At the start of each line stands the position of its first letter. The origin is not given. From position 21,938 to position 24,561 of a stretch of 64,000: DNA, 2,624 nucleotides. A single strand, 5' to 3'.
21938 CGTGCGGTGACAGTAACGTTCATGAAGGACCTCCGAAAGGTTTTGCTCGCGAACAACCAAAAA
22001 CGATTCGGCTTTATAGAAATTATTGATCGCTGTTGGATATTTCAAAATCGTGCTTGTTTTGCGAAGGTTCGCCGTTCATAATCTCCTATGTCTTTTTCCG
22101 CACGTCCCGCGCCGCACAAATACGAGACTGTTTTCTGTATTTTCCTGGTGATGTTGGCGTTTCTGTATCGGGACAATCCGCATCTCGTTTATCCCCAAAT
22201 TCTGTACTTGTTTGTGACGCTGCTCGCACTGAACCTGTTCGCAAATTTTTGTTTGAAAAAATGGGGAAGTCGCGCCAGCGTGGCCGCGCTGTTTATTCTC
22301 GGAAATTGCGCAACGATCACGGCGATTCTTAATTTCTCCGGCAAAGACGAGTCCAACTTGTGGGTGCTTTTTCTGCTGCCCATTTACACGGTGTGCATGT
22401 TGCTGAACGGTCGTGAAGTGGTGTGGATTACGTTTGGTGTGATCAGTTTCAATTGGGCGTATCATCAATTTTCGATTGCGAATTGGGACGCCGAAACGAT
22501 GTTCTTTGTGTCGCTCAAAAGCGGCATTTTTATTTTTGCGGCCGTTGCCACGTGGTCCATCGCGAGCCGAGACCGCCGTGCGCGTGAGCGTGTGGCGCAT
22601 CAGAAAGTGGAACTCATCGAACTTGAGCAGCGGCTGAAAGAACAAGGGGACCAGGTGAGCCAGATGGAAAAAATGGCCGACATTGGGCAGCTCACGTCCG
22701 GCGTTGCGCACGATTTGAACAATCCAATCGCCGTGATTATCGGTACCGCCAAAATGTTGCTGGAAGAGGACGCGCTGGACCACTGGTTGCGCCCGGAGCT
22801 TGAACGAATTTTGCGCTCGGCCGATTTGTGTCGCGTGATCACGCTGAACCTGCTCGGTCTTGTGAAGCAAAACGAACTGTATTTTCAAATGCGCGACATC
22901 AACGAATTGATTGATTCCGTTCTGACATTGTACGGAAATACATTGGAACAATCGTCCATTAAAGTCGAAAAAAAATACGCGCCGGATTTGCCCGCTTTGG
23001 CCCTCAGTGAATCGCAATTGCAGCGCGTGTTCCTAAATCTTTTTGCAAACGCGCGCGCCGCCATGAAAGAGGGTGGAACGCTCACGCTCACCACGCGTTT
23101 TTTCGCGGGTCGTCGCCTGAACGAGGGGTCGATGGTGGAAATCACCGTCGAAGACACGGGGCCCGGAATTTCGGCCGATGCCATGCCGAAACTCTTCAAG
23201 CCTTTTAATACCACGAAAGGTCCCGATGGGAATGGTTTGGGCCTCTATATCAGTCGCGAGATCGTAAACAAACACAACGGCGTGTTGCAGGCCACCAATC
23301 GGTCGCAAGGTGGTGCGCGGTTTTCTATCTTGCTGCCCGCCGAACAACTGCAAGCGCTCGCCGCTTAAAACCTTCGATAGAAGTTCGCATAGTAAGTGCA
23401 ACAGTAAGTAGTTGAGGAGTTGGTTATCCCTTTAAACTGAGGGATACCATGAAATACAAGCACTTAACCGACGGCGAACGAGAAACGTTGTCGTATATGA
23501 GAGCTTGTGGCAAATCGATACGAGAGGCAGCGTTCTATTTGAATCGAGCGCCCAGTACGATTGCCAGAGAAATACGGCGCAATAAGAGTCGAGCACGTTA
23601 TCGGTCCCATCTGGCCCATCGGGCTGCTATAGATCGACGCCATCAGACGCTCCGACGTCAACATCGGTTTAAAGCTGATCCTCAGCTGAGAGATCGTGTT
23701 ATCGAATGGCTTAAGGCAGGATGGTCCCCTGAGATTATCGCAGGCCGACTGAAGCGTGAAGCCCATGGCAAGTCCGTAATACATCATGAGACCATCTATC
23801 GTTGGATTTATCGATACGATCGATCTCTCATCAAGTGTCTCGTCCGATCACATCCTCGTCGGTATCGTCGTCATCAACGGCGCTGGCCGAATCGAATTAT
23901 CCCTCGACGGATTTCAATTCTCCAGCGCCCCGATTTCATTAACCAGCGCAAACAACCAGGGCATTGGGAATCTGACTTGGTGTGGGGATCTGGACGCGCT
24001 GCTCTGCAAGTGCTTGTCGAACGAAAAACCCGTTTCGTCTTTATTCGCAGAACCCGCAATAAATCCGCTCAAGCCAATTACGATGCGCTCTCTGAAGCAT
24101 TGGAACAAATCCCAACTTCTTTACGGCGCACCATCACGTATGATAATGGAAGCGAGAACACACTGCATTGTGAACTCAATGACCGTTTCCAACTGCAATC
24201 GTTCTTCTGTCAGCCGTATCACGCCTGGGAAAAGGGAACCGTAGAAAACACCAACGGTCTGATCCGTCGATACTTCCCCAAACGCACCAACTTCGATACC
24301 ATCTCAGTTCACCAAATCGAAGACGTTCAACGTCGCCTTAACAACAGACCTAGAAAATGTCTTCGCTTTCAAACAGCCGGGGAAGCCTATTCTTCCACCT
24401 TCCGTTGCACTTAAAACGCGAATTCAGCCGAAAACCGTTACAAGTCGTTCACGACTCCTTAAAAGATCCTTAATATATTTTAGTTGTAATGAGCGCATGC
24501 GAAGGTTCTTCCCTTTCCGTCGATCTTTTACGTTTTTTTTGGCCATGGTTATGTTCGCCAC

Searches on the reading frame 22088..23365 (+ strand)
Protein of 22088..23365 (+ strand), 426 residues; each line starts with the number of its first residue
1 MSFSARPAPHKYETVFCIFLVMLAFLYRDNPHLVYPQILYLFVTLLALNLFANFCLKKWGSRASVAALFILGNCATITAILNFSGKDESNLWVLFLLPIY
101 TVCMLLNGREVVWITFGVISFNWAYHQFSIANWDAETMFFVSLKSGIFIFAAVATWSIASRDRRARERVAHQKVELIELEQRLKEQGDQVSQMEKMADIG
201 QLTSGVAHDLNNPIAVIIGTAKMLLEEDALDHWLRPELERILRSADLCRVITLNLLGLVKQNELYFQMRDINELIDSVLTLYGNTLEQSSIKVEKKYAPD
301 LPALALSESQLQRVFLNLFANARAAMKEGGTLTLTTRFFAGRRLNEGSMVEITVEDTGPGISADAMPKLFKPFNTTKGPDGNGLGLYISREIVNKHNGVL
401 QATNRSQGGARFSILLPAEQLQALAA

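Call 15: search_protein_families(library=pfam, proteins=[window:22088-23365:+], max_evalue=0.001)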
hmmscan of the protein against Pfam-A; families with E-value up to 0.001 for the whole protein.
window:22088-23365:+ (426 aa): 2 families
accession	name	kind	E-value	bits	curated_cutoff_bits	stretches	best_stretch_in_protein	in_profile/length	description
PF02518.31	HATPase_c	-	4.5e-23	82.2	26.4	1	308-419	3-110/111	Histidine kinase-, DNA gyrase B-, and HSP90-like ATPase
PF00512.31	HisKA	-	1.3e-10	41.6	26.9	1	200-261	3-63/66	His Kinase A (phospho-acceptor) domain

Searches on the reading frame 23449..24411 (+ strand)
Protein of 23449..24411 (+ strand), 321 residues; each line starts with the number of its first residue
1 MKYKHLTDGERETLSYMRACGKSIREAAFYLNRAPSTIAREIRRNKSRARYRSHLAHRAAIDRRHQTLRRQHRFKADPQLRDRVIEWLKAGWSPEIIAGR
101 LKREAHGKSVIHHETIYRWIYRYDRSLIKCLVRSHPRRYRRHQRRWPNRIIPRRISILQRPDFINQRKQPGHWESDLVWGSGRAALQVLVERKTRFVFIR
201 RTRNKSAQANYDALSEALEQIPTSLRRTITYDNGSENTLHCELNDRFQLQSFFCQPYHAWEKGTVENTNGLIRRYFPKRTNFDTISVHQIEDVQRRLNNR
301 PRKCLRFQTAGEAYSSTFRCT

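Call 15: search_protein_families(library=pfam, proteins=[window:23449-24411:+], max_evalue=0.001)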
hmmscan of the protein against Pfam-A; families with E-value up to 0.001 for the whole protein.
window:23449-24411:+ (321 aa): 3 families
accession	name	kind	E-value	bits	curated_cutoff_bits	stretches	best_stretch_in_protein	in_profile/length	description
PF13936.12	HTH_38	-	1.9e-14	53.5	27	1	2-45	1-44/44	Helix-turn-helix domain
PF00665.32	rve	-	1.2e-08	35.5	32.6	1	168-258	3-101/102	Integrase core domain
PF13565.12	HTH_32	-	8.2e-07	29.9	33.7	1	48-119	6-72/73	Homeodomain-like domain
